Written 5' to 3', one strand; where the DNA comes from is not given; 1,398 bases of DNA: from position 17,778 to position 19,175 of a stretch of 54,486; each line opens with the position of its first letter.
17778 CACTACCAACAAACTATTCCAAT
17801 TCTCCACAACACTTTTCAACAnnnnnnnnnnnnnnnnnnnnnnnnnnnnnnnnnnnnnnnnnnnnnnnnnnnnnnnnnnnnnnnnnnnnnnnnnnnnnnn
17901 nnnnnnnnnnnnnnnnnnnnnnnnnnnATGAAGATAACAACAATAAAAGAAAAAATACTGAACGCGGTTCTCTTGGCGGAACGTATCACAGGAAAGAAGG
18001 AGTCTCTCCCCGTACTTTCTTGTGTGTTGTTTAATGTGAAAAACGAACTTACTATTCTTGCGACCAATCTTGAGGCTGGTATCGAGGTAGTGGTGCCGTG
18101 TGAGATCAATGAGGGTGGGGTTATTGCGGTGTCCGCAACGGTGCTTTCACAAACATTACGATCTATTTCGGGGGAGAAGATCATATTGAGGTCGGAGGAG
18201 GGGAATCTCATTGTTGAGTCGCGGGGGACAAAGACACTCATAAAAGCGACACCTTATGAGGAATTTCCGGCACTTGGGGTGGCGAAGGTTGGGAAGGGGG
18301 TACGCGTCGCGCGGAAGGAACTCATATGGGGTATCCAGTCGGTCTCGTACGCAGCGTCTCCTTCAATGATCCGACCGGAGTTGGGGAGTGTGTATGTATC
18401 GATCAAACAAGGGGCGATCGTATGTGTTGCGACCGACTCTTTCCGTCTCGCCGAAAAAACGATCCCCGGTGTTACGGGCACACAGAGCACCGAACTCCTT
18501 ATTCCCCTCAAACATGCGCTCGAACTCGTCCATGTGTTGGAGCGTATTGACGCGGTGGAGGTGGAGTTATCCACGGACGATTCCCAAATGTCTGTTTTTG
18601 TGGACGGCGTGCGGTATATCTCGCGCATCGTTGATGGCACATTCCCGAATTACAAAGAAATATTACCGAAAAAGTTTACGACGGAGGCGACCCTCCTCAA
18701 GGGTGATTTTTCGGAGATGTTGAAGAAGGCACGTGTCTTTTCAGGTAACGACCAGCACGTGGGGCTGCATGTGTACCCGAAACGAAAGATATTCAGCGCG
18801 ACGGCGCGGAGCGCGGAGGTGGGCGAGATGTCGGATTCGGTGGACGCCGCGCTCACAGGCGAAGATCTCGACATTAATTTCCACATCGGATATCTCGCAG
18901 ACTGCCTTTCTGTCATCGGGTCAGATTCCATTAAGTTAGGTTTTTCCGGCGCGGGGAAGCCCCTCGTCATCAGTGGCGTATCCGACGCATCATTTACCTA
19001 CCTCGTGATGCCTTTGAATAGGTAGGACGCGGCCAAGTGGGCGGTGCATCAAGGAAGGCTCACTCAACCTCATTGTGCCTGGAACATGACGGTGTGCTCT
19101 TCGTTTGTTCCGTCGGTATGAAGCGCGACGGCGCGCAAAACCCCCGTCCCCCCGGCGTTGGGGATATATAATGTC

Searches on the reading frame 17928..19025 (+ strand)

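Call 108: search_protein_families(library=pfam, proteins=[window:17928-19025:+], max_evalue=0.01)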
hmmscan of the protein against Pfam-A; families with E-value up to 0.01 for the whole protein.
window:17928-19025:+ (365 aa): 3 families
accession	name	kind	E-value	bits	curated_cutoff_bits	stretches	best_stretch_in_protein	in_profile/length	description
PF02768.20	DNA_pol3_beta_3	-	2.1e-21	76.4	27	1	243-363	1-120/121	DNA polymerase III beta subunit, C-terminal domain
PF02767.21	DNA_pol3_beta_2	-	4.2e-19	69.4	27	1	128-241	3-116/116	DNA polymerase III beta subunit, central domain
PF00712.24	DNA_pol3_beta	-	4.1e-18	66.1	24.4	2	1-116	1-119/120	DNA polymerase III beta subunit, N-terminal domain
